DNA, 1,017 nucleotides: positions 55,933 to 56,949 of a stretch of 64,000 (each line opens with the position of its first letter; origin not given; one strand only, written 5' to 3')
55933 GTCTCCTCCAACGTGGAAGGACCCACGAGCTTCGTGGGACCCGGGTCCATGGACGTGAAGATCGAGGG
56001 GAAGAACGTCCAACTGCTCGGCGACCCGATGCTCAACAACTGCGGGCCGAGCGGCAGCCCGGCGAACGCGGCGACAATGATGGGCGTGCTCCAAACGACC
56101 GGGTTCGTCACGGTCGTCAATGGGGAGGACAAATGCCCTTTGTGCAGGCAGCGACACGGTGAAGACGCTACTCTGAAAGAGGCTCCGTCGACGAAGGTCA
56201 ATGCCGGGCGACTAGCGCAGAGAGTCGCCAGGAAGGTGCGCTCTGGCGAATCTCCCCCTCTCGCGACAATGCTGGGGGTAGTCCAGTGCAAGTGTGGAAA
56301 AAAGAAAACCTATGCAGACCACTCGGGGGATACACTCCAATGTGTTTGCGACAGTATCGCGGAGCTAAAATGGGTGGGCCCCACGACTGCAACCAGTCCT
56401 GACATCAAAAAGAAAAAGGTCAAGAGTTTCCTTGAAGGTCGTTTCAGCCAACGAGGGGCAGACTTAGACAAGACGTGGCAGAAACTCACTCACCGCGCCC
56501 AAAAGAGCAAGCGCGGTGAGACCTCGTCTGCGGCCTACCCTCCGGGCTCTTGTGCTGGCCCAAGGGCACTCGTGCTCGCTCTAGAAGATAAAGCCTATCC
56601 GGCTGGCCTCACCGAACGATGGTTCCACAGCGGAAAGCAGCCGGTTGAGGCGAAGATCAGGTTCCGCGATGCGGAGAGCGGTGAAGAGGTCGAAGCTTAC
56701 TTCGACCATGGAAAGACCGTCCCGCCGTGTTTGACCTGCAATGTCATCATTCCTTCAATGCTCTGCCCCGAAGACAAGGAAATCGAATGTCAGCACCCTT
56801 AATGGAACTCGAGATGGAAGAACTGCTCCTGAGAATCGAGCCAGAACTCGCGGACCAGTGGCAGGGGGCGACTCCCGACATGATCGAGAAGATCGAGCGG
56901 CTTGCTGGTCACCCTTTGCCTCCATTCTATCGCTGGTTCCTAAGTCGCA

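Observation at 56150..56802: Unclassified Cys-rich C-terminal toxin domain with depressed GC content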

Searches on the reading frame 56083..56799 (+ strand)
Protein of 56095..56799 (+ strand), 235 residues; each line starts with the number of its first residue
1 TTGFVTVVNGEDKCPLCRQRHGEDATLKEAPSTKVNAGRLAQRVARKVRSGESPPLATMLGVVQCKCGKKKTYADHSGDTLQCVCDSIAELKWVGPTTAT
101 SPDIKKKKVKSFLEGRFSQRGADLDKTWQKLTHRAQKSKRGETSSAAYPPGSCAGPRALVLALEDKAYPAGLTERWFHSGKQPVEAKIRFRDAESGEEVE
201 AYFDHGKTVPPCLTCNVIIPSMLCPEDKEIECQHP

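Call 5: search_solved_structures(query=window:56095-56799:+, max_evalue=10, show_alignments=3)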
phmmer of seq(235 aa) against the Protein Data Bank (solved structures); distinct sequences matched with E-value up to 10: 0.

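Call 8: find_homologous_proteins(query=window:56095-56799:+, max_evalue=0.01)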
Query seq(235 aa) (235 aa): 30 proteins with E <= 0.01 among 413 candidates.
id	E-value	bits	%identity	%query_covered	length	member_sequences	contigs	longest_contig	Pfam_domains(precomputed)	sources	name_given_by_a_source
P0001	8.6e-141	485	89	100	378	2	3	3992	PF13665.12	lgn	-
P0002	1.1e-125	436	80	100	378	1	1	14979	PF13665.12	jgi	jgi:uncharacterized Zn-binding protein involved in type VI secretion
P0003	8.2e-115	400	76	100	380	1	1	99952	PF13665.12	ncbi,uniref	ncbi:DUF4150 domain-containing protein [Archangium sp.]|uniref:DUF4150 domain-containing protein n=1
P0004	6.8e-110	384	71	99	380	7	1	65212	PF13665.12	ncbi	ncbi:PAAR-like domain-containing protein [Myxococcus sp. 1LA]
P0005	8.5e-109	381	70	99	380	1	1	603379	PF13665.12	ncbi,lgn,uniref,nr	ncbi:PAAR-like domain-containing protein [Comamonas sp. JC664]|uniref:PAAR-like domain-containing pr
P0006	2.0e-107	376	71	100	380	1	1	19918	PF13665.12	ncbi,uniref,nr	ncbi:PAAR-like domain-containing protein [Archangium sp.]|uniref:PAAR-like domain-containing protein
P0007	1.2e-78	282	57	100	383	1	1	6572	PF13665.12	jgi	jgi:uncharacterized Zn-binding protein involved in type VI secretion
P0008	4.1e-64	234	48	99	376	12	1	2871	PF13665.12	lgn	-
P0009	1.4e-61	226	47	99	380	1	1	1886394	PF13665.12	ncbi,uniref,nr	ncbi:DUF4150 domain-containing protein [Myxococcus sp. CA056]|uniref:PAAR-like domain-containing pro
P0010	1.6e-60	223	47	100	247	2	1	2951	-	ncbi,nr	ncbi:hypothetical protein DRW03_36375 [Corallococcus sp. H22C18031201]|nr:hypothetical protein DRW03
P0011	1.9e-60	222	47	99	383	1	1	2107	PF13665.12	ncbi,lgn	-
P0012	2.0e-60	222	49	99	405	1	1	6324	PF13665.12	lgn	-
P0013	2.3e-57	212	46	99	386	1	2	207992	PF13665.12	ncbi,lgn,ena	-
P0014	5.8e-57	211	44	99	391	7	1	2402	PF13665.12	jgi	-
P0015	1.1e-56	210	45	99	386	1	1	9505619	PF13665.12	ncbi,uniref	ncbi:PAAR-like domain-containing protein [Myxococcus sp. Y35]|uniref:PAAR-like domain-containing pro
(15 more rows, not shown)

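Call 18: search_protein_families(library=pfam, alignment_id=A2, max_evalue=1)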
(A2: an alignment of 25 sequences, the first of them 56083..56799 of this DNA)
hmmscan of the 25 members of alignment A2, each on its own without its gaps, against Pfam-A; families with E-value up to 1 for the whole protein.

A. member 1, window:56083-56799:+ (239 aa): 2 families
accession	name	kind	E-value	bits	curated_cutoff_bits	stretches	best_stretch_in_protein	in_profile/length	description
PF09082.15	DUF1922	-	0.034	14.8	30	1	66-96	4-33/56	Domain of unknown function (DUF1922)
PF22635.1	I-TevI_ZnF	-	0.67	10.3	27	0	18-28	16-26/31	Intron-associated endonuclease 1 zinc finger domain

B. families by the number of members that match (of 25 scanned): 15 families
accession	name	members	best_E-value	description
PF14354.12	Lar_restr_allev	2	0.32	Restriction alleviation protein Lar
PF09082.15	DUF1922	1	0.034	Domain of unknown function (DUF1922)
PF15585.11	Imm7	1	0.049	Immunity protein 7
PF08044.16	DUF1707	1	0.063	DUF1707 SHOCT-like domain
PF04147.17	Nop14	1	0.081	Nop14-like family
PF05099.18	TerB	1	0.1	Tellurite resistance protein TerB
PF00129.23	MHC_I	1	0.12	Class I Histocompatibility antigen, domains alpha 1 and 2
PF18112.7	Zn-C2H2_12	1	0.12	Autophagy receptor zinc finger-C2H2 domain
PF13098.12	Thioredoxin_2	1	0.12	Thioredoxin-like domain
PF08520.15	Mitofissin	1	0.2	Mitofissin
PF14088.11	DUF4268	1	0.21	Domain of unknown function (DUF4268)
PF05180.17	zf-DNL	1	0.22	DNL zinc finger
PF12412.13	DUF3667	1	0.32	Protein of unknown function (DUF3667)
PF22635.1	I-TevI_ZnF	1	0.67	Intron-associated endonuclease 1 zinc finger domain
PF09026.15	CENP-B_dimeris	1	0.83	Centromere protein B dimerisation domain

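Call 19: predict_structure(alignment_id=A2)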
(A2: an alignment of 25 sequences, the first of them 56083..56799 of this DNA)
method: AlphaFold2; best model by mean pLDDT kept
length: 239 residues; sequences in the alignment: 25
mean_pLDDT: 84.6   pTM: 0.86
mean pLDDT of the five models: 84.6, 83.5, 82.2, 82.1, 77.6
residues with pLDDT >= 90: 114; 70-90: 94; 50-70: 20; < 50: 11
segments of 3 or more residues with pLDDT < 50: 1-11
pLDDT, mean of each block of 10 residues (from residue 1): 34 69 76 87 96 94 91 85 88 95 83 93 92 94 86 92 92 89 90 71 85 86 86 73
secondary structure, 60 per line:
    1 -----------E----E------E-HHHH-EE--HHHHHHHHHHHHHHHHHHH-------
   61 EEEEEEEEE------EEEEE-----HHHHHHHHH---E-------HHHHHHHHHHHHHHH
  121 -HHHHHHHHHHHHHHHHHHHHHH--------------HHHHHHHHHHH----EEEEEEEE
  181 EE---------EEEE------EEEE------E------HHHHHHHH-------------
elements in order: H26-29 H35-53 E61-69 E76-80 H86-94 H106-120 H122-143 H158-168 E173-182 E192-195 E202-205 H219-226

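Call 21: search_protein_representatives(alignment_id=A2)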
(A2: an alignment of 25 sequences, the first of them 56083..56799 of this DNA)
Query: 25 sequences, 248 profile positions. Proteins with E-value up to 0.001 (for the whole library): 209; up to 1e-10: 92; up to 1e-30: 38. The best 150 are listed.
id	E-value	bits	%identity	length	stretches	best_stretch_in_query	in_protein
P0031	6.1e-102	357.0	-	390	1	1-248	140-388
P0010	9.0e-101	353.2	-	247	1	1-247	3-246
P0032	4.1e-80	285.5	-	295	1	1-247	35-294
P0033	2.6e-77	276.3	-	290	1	1-247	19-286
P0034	1.8e-70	253.9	-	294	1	1-247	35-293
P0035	2.5e-66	240.4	-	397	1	1-247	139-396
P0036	2.7e-63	230.4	-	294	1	1-244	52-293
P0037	3.4e-58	213.7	-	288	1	1-247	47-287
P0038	5.4e-57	209.8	-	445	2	40-247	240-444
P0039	6.0e-54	199.8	-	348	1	1-245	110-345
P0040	2.3e-53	197.9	-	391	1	1-244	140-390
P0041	4.0e-53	197.1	-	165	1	86-247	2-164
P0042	1.4e-52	195.3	-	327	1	1-247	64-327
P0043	1.5e-52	195.2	-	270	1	1-245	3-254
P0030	2.7e-52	194.4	-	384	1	1-169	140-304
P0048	1.6e-46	175.5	-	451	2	56-247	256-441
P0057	1.1e-34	136.7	-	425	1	1-247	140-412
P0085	1.1e-21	94.1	-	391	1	15-240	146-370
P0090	3.0e-19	86.1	-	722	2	161-242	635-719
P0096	1.8e-17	80.3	-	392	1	7-244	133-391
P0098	1.7e-16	77.1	-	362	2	153-239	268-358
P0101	1.1e-14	71.2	-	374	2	161-244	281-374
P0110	1.5e-12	64.2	-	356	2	161-238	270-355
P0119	8.8e-11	58.4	-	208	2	147-238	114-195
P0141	6.3e-08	49.0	-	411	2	161-237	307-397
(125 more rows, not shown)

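Call 25: search_protein_families(library=pfam, alignment_id=A3, max_evalue=0.01)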
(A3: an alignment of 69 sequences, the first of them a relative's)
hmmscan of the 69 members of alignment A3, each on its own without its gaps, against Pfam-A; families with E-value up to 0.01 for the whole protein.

A. member 1, P0090 (722 aa): 2 families
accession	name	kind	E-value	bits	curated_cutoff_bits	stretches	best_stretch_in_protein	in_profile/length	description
PF13665.11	Tox-PAAR-like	-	9.7e-33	113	31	1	377-479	4-106/108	Toxin PAAR-like domain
PF00109.32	ketoacyl-synt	-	7.4e-06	26.2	20.8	1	143-210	178-252/252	Beta-ketoacyl synthase, N-terminal domain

B. families by the number of members that match (of 69 scanned): 6 families
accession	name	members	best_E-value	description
PF13665.11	Tox-PAAR-like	45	3.8e-36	Toxin PAAR-like domain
PF05488.18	PAAR_motif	5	1.6e-06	PAAR motif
PF00109.32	ketoacyl-synt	1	7.4e-06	Beta-ketoacyl synthase, N-terminal domain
PF11559.13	ADIP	1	0.0043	Afadin- and alpha -actinin-Binding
PF02891.26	zf-MIZ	1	0.0048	MIZ/SP-RING zinc finger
PF11830.13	DUF3350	1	0.0087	Domain of unknown function (DUF3350)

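Call 31: search_solved_structures(query=A2, max_evalue=10, show_alignments=3)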
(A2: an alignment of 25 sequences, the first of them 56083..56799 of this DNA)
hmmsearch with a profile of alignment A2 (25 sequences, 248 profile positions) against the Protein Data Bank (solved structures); distinct sequences matched with E-value up to 10: 2.
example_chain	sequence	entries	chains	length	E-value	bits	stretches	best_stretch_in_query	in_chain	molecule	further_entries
3tre_A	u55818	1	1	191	0.46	13.4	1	177-227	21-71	Elongation factor P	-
5gox_A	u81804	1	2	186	4.5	10.2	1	15-67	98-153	DNA repair protein RAD50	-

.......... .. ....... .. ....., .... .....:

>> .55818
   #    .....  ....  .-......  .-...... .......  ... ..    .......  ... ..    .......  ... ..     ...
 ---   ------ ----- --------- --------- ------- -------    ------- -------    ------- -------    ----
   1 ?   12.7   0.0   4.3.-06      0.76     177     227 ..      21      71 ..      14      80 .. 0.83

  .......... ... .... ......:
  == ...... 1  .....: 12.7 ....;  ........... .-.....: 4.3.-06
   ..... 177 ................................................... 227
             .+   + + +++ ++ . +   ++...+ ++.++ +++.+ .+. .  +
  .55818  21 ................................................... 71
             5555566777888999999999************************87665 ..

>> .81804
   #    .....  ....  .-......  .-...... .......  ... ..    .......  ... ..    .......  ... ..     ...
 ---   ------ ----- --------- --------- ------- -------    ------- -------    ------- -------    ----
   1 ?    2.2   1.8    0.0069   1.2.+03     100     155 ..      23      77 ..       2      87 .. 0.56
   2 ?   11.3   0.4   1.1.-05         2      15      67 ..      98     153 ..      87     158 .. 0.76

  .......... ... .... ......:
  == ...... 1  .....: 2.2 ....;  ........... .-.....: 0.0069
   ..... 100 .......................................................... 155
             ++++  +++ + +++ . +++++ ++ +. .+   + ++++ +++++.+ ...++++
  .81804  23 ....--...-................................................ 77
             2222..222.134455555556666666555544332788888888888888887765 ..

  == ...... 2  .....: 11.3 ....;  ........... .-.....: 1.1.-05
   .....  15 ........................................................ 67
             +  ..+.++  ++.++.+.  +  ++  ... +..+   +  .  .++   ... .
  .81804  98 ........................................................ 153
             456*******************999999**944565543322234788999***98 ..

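Call 32: fold_search(model_id=the predicted structure, library=pdb)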
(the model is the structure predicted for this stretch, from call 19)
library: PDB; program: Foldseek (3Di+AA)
matches with E <= 10: 132; with E <= 0.001: 0
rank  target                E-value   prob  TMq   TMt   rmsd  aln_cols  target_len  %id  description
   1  6uqi_A                6.5e-01  0.10  0.14  0.09  11.6        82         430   18  Crystal structure of Q38A human DNA polymerase eta bound with 8-oxoadenine (oxoA) and non-hydrolyzable dGTP analog (dG (released 2020-10-28)
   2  6tw1_B                7.3e-01  0.02  0.14  0.06  20.6       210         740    9  Bat Influenza A polymerase termination complex with pyrophosphate using 44-mer vRNA template with mutated oligo(U) seq (released 2020-04-15)
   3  6m7o_A                8.8e-01  0.09  0.14  0.09  11.5        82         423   17  Human DNA polymerase eta ternary complex with Mn2+ and dTMPNPP oppositing cdA (released 2018-09-12)
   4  3e2e_A                1.2e+00  0.01  0.10  0.05  21.7       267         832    8  Crystal Structure of an Intermediate Complex of T7 RNAP and 7nt of RNA (released 2008-11-04)
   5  6k8n_B                1.6e+00  0.04  0.08  0.03  20.1        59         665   14  Crystal structure of the Sulfolobus solfataricus topoisomerase III (released 2020-06-24)
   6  6k8n_D                1.8e+00  0.03  0.08  0.03  19.4        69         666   13  Crystal structure of the Sulfolobus solfataricus topoisomerase III (released 2020-06-24)
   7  3ng0                  1.8e+00  0.02  0.09  0.06  14.5        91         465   11  Crystal Structure of Glutamine Synthetase from Synechocystis sp. PCC 6803 (released 2011-06-15)
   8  6k8n_C                2.1e+00  0.03  0.08  0.03  20.2        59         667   14  Crystal structure of the Sulfolobus solfataricus topoisomerase III (released 2020-06-24)
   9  5oev_C                2.1e+00  0.02  0.09  0.06  16.0        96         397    8  The structure of a glutathione synthetase like-effector (GSS22) from Globodera pallida in apoform. (released 2018-04-25)
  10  6juo_A                2.4e+00  0.08  0.16  0.11   9.4        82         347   18  MsDpo4-DNA complex 4 (released 2020-02-19)
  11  6k8n_A                2.4e+00  0.01  0.10  0.05  23.3       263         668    9  Crystal structure of the Sulfolobus solfataricus topoisomerase III (released 2020-06-24)
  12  8gup_A                2.6e+00  0.04  0.15  0.21  16.4       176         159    8  Crystal structure of EsaG from Staphylococcus aureus (released 2022-11-09)
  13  9ca0_A                2.6e+00  0.02  0.08  0.04  21.1        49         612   12  Human TOP3B-TDRD3 core complex in DNA post-cleavage state (released 2024-07-17)
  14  6zd2                  2.6e+00  0.01  0.12  0.07  17.7       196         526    7  Structure of apo telomerase from Candida Tropicalis truncated from C-terminal domain (released 2021-04-28)
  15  3ax7_B                2.7e+00  0.02  0.17  0.04  22.1       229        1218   10  Bovine Xanthine Oxidase, protease cleaved form (released 2012-02-22)
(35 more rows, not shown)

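Call 42: find_homologous_proteins(query=A4, max_evalue=10)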
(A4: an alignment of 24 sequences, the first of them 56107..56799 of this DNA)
Query A4 (24 sequences) (231 aa, profile of the alignment): 19 proteins with E <= 10 among 8000 candidates.
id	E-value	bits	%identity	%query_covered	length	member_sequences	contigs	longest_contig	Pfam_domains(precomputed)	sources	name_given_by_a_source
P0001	3.5e-64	235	90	100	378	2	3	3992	PF13665.12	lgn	-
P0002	5.6e-62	228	81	100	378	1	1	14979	PF13665.12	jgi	jgi:uncharacterized Zn-binding protein involved in type VI secretion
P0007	1.0e-61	227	56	100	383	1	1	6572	PF13665.12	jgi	jgi:uncharacterized Zn-binding protein involved in type VI secretion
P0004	2.2e-61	226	71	100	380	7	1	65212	PF13665.12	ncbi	ncbi:PAAR-like domain-containing protein [Myxococcus sp. 1LA]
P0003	3.5e-61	225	76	100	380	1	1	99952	PF13665.12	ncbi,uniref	ncbi:DUF4150 domain-containing protein [Archangium sp.]|uniref:DUF4150 domain-containing protein n=1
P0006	2.3e-60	223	72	100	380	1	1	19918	PF13665.12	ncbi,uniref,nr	ncbi:PAAR-like domain-containing protein [Archangium sp.]|uniref:PAAR-like domain-containing protein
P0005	1.8e-59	220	71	100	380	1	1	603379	PF13665.12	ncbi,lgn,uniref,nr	ncbi:PAAR-like domain-containing protein [Comamonas sp. JC664]|uniref:PAAR-like domain-containing pr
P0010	3.0e-58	216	47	100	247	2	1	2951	-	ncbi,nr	ncbi:hypothetical protein DRW03_36375 [Corallococcus sp. H22C18031201]|nr:hypothetical protein DRW03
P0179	1.1e-55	207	41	100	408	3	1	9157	PF13665.12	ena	-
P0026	4.3e-54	202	39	100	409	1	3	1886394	PF13665.12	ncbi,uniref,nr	ncbi:DUF4150 domain-containing protein [Myxococcus sp. CA056]|uniref:DUF4150 domain-containing prote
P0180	6.6e-53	198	48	100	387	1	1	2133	PF13665.12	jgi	jgi:hypothetical protein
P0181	7.0e-53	198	34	99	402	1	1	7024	PF13665.12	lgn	-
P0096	1.2e-52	197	27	74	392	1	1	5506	PF13665.12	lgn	-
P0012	2.4e-48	183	48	100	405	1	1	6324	PF13665.12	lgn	-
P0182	6.6e-47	179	35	96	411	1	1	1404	PF13665.12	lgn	-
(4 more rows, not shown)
